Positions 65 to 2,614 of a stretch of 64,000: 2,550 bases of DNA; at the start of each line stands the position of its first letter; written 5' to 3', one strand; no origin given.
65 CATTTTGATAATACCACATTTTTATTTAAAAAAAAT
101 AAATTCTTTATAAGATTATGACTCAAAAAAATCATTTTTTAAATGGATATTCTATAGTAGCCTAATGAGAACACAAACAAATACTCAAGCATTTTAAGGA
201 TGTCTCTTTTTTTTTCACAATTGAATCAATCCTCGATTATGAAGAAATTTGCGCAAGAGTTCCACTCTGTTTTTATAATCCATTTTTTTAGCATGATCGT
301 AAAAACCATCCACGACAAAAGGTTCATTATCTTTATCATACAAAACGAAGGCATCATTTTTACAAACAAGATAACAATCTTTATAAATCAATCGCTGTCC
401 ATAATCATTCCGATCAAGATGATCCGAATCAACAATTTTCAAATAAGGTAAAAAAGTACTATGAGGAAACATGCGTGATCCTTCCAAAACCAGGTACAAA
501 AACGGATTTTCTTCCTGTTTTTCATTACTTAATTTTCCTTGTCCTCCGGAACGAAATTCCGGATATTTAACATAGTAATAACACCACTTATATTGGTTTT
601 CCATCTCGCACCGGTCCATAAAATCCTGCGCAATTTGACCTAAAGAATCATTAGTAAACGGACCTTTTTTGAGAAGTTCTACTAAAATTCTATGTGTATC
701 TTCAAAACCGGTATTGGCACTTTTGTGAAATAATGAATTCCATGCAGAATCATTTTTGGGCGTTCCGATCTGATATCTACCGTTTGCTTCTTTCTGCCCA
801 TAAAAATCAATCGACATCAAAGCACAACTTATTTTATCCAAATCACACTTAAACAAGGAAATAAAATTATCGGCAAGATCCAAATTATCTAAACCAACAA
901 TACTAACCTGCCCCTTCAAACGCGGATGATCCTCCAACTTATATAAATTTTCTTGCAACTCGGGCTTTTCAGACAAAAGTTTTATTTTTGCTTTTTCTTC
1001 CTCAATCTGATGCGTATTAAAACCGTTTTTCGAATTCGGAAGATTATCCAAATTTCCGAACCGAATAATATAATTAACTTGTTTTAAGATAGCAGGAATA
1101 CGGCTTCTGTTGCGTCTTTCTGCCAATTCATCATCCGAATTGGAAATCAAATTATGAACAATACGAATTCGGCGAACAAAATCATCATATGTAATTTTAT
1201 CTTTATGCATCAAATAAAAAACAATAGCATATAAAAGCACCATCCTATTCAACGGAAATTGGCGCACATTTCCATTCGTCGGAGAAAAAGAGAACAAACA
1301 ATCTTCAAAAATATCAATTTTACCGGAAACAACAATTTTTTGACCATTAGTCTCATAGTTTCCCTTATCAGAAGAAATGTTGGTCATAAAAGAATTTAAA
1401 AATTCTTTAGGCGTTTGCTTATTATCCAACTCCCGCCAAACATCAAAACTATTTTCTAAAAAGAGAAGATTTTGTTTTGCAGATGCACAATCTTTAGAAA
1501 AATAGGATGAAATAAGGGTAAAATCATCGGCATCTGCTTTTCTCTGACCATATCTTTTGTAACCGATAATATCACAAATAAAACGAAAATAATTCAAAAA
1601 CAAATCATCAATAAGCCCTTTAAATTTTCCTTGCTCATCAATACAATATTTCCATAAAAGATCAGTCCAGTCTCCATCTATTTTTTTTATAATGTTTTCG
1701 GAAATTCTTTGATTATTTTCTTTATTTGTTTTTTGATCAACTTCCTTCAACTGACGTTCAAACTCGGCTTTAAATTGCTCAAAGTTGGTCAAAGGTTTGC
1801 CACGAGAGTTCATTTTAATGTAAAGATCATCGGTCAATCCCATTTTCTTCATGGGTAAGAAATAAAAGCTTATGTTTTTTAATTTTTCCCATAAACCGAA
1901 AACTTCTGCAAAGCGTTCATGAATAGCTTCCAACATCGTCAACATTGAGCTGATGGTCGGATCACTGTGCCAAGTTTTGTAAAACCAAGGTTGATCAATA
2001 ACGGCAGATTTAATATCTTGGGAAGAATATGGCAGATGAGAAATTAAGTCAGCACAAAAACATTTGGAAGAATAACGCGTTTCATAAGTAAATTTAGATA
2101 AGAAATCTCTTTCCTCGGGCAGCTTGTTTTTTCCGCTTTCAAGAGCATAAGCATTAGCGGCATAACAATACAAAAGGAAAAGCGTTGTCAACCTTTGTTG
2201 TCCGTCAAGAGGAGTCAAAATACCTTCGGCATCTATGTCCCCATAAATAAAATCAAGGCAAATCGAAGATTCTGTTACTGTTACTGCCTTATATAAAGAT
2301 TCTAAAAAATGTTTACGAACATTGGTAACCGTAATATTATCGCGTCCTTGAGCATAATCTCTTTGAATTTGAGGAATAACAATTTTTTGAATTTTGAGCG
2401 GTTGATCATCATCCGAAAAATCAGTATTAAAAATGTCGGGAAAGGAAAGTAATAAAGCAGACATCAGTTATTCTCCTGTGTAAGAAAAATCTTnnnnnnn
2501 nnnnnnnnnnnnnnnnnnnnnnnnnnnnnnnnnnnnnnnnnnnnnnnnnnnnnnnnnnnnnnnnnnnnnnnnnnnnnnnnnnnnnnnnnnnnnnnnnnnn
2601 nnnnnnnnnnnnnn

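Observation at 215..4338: Two tandem DUF262 (GmrSD-like) genes, only one with a recognisable DUF1524 His-Me nuclease, on the same strand as an ankyrin gene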

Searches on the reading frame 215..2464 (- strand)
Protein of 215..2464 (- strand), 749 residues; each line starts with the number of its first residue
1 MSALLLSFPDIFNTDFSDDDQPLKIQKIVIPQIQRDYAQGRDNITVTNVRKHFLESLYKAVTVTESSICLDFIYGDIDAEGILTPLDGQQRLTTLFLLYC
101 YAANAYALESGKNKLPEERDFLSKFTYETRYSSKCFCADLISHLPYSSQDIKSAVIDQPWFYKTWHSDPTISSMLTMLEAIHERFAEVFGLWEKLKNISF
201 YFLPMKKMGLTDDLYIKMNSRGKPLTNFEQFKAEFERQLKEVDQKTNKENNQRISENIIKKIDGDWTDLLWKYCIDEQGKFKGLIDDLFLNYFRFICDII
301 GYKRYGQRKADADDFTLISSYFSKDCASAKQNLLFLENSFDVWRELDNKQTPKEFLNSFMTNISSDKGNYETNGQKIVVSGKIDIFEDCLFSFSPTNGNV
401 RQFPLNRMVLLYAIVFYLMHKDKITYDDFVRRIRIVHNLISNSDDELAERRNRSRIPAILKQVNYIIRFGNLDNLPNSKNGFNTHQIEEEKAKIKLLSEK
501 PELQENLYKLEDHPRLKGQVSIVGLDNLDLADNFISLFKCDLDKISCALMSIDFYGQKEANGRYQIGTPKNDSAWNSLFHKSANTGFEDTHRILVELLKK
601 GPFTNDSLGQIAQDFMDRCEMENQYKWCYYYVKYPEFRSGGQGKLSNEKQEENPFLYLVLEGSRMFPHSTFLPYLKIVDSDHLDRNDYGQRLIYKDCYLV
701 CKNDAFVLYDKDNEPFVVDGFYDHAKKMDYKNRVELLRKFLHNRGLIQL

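Call 3: search_protein_families(library=pfam, proteins=[window:215-2464:-], max_evalue=0.1)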
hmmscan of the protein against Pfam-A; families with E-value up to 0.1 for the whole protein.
window:215-2464:- (749 aa): 1 family
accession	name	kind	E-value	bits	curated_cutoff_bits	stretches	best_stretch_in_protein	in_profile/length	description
PF03235.19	GmrSD_N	-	4.3e-22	79.6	33.2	1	26-235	9-198/199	GmrSD restriction endonuclease, N-terminal domain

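Call 4: search_protein_families(library=padloc, proteins=[window:215-2464:-], max_evalue=0.1)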
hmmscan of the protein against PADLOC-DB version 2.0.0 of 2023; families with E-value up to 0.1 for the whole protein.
window:215-2464:- (749 aa): 5 families
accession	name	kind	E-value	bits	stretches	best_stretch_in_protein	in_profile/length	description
PDLC02786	SspE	-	2.7e-05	20.7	1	30-135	26-139/766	SspE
PDLC04155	HEC-06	-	4.2e-05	20.2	1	23-137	16-126/562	-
PDLC02695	Orf5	-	0.0009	15.7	1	86-109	82-105/601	Orf5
PDLC02792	SspE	-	0.0009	15.7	1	81-109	89-117/771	SspE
PDLC02700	Orf5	-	0.0059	13.4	1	25-132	9-114/555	Orf5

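Call 5: search_protein_families(library=ncbifam, proteins=[window:215-2464:-], max_evalue=0.1)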
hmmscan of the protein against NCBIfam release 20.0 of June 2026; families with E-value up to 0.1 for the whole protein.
window:215-2464:- (749 aa): 1 family
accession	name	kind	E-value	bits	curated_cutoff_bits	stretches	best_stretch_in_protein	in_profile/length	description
NF045682.1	DVU0772_fam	subfamily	0.077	13.3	45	0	318-374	34-90/100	DVU0772 family protein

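Call 8: find_homologous_proteins(query=window:215-2464:-)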
Query window:215-2464:- (749 aa): 8000 proteins with E <= 0.001 among 8000 candidates; the best 120 are listed.
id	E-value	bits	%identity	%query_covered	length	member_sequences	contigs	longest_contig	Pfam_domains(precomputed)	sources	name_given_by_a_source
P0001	0.0e+0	1674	97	100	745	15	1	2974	PF03235.20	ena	-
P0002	9.1e-232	789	52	100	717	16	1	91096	PF03235.20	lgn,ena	-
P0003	9.9e-219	746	49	99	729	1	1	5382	PF03235.20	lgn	-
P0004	4.9e-218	744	49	99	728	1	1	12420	PF03235.20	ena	-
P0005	4.9e-218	744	49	99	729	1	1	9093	PF03235.20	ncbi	-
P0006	7.2e-218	743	48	100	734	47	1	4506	PF03235.20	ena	-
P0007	8.0e-218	743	49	100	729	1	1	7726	PF03235.20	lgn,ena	-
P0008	1.2e-217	743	48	99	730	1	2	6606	PF03235.20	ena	-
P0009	1.3e-217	743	48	100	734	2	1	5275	PF03235.20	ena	-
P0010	1.4e-217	742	50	99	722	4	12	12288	PF03235.20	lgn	-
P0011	4.1e-217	741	49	100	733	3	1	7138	PF03235.20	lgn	-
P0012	4.8e-217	741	48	99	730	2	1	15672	PF03235.20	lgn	-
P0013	5.3e-217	741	48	100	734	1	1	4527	PF03235.20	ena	-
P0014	6.0e-217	740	49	99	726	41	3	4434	PF03235.20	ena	-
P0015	8.0e-217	740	48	100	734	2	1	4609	PF03235.20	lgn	-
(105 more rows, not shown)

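Call 11: search_solved_structures(query=window:215-2464:-, max_evalue=1, show_alignments=1)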
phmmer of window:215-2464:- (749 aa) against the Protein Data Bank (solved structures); distinct sequences matched with E-value up to 1: 1.
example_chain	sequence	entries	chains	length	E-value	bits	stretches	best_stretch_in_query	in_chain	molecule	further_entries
1jzu_A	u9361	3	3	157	0.62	11.2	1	536-586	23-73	lipocalin Q83 | Extracellular fatty acid-binding protein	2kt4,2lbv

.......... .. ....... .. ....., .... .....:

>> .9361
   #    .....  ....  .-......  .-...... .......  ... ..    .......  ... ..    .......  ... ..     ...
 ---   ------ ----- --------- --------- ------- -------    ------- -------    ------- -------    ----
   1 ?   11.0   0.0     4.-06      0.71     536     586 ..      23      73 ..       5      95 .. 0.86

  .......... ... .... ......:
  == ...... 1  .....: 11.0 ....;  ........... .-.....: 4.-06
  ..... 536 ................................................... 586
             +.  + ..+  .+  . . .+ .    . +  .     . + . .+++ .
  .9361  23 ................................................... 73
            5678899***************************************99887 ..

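Call 14: find_encoding_contigs(protein=P0002, flank=8000, max_places=3)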
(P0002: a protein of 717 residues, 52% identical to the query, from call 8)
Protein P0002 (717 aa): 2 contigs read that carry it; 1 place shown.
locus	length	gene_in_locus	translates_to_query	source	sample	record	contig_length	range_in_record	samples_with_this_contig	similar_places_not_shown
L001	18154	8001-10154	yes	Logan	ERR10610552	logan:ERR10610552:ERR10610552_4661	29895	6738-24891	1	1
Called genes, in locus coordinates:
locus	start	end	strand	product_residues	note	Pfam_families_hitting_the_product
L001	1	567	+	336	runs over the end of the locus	PF00535:Glycos_transf_2, PF10111:Glyco_tranf_2_2, PF13641:Glyco_tranf_2_3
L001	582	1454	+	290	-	PF14393:DUF4422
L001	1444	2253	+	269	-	PF00456:Transketolase_N, PF13292:DXP_synthase_N (weak)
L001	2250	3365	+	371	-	PF02779:Transket_pyr, PF02780:Transketolase_C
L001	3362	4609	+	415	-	PF04230:PS_pyruv_trans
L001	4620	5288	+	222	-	PF13641:Glyco_tranf_2_3, PF00535:Glycos_transf_2, PF10111:Glyco_tranf_2_2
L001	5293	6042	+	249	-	PF00132:Hexapep (weak)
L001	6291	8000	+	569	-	PF03235:GmrSD_N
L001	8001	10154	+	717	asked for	PF03235:GmrSD_N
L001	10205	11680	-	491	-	PF00324:AA_permease, PF13520:AA_permease_2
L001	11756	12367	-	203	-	PF01862:PvlArgDC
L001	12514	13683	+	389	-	-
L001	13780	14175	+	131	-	PF03724:META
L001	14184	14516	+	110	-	-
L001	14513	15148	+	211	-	PF01351:RNase_HII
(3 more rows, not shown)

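Call 15: find_related_loci(query=window:215-2464:-, collection=genome_contigs, flank=6000)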
Query window:215-2464:- (749 aa) in genome_contigs; peptide patterns used: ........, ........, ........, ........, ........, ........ (x = any residue, [..] = any of these).
92 stretches matched a pattern; 28 encode a relative of the query (tblastn E <= 1e-3); 28 distinct loci.
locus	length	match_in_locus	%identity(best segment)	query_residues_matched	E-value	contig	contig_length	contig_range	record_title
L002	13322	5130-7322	48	1-743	0e+0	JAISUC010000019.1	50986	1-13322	MAG: Actinomycetes bacterium isolate Md513_bin57 k119_2522395, whole genome shotgun sequence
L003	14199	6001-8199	48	1-746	0e+0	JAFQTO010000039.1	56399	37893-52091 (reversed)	MAG: Clostridia bacterium isolate RGIG2138 Goat_Colon-6__c399498, whole genome shotgun sequence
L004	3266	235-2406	48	1-743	0e+0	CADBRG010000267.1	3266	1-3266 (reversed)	MAG: uncultured Lachnospiraceae bacterium isolate RUG14228 genome assembly, contig: RUG14228_asm_267, whole genome shotg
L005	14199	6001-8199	48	1-746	0e+0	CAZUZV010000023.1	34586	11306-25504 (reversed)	MAG TPA_asm: uncultured Eubacteriales bacterium isolate SRP315200_co1_575 genome assembly, contig: NODE_1670_length_3458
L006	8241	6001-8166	47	1-742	0e+0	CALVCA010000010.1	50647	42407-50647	MAG: Candidatus Gastranaerophilales bacterium isolate BRZ_E__bin25 genome assembly, contig: BRZ_E__NODE_1238_length_5064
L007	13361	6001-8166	47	1-742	0e+0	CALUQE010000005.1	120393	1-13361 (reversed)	MAG: Candidatus Gastranaerophilales bacterium isolate BRZ_BK__bin43 genome assembly, contig: BRZ_BK__NODE_219_length_120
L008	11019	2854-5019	47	1-742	0e+0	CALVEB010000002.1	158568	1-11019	MAG: Candidatus Gastranaerophilales bacterium isolate BRZ_ED__bin14 genome assembly, contig: BRZ_ED__NODE_88_length_1585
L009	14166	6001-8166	47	1-742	0e+0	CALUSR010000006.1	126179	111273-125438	MAG: Candidatus Gastranaerophilales bacterium isolate BRZ_CV__bin38 genome assembly, contig: BRZ_CV__NODE_230_length_126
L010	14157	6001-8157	48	5-743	0e+0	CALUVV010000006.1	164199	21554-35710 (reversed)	MAG: Candidatus Gastranaerophilales bacterium isolate BRZ_EH__bin71 genome assembly, contig: BRZ_EH__NODE_146_length_164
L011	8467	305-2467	47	1-742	0e+0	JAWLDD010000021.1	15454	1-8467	MAG: Candidatus Atribacteria bacterium isolate 15dZY3.bin.88 NODE_4139_length_15454_cov_2.656073, whole genome shotgun s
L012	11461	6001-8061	48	1-708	0e+0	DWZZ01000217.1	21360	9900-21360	MAG TPA_asm: Candidatus Mediterraneibacter merdigallinarum isolate ChiW16-1363 ChiW16__C141338_L21360_SAMN06858640, whol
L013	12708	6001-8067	45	1-708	0e+0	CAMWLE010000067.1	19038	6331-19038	MAG TPA_asm: uncultured bacterium isolate SRR14411328_bin.10_metawrap_v1.3_MAG genome assembly, contig: NODE.994_length_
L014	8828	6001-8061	45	37-742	0e+0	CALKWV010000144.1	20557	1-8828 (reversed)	MAG TPA_asm: uncultured Firmicutes bacterium isolate SRR6713629_bin.36_CONCOCT_v1.1_MAG genome assembly, contig: ERZ7949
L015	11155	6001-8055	45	1-714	0e+0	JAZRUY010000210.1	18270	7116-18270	MAG: Victivallaceae bacterium isolate T1900044954_TA20190008.MAGScoT_cleanbin_000087 SGB_3793_k141_285771, whole genome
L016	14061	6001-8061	44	34-742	4e-171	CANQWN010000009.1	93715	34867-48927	MAG: uncultured Clostridia bacterium isolate Lapin-012__bin83 genome assembly, contig: Lapin-012__NODE_456_length_93715_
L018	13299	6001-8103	43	1-711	4e-167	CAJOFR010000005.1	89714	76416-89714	uncultured Selenomonadaceae bacterium isolate Sheep_2_mag_76 genome assembly, contig: scaffold_277, whole genome shotgun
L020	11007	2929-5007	42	24-746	1e-162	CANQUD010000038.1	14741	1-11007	MAG: uncultured Clostridia bacterium isolate Lapin-008__bin80 genome assembly, contig: Lapin-008__NODE_4385_length_14741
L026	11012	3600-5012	34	28-523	6e-60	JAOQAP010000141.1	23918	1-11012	MAG: Flavipsychrobacter sp. isolate RYN_285 scaffold_1070301, whole genome shotgun sequence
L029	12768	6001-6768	44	28-273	9e-55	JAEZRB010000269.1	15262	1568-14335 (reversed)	MAG: Bacteroidetes bacterium isolate OH_PBB_119 k127_916207, whole genome shotgun sequence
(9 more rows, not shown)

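Call 33: predict_structure(alignment_id=A2)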
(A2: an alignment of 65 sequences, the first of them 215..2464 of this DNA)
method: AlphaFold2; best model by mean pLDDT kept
length: 749 residues; sequences in the alignment: 65
mean_pLDDT: 83.4   pTM: 0.68
mean pLDDT of the five models: 83.4, 81.9, 81.9, 81.4, 81.0
residues with pLDDT >= 90: 290; 70-90: 345; 50-70: 92; < 50: 22
segments of 3 or more residues with pLDDT < 50: 207-211, 216-224
pLDDT, mean of each block of 10 residues (from residue 1): 73 75 82 64 76 82 63 72 79 88 88 81 82 73 78 83 80 88 90 81 56 49 60 85 72 77 85 75 76 93 85 86 89 92 85 91 60 72 89 66 85 96 93 94 71 82 94 82 89 94 92 89 95 95 95 93 87 85 87 97 95 97 95 88 86 90 74 93 90 92 90 79 87 92 89
secondary structure, 60 per line:
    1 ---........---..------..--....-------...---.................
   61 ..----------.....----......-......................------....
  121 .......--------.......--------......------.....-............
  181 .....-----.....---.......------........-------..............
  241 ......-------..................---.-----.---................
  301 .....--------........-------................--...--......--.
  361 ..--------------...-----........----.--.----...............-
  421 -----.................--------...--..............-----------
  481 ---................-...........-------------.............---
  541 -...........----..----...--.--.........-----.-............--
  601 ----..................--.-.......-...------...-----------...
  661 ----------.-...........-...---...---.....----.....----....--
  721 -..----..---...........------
elements in order (helices of 4 or more, strands of 3 or more residues): E4-7 H8-11 E27-30 H44-62 E73-77 E82-87 H89-110 H117-124 E125-127 H136-142 H151-156 H163-167 H169-185 H191-195 E199-205 H212-219 H227-246 H254-271 H285-305 H314-321 H329-344 H352-357 E360-362 E377-379 H385-392 H405-419 H426-442 H456-469 H484-499 H501-511 H525-537 H542-552 E563-565 H572-579 H587-598 H605-622 H627-633 E644-646 E658-660 H673-682 E691-693 E697-701 E706-710 E715-718 H733-743
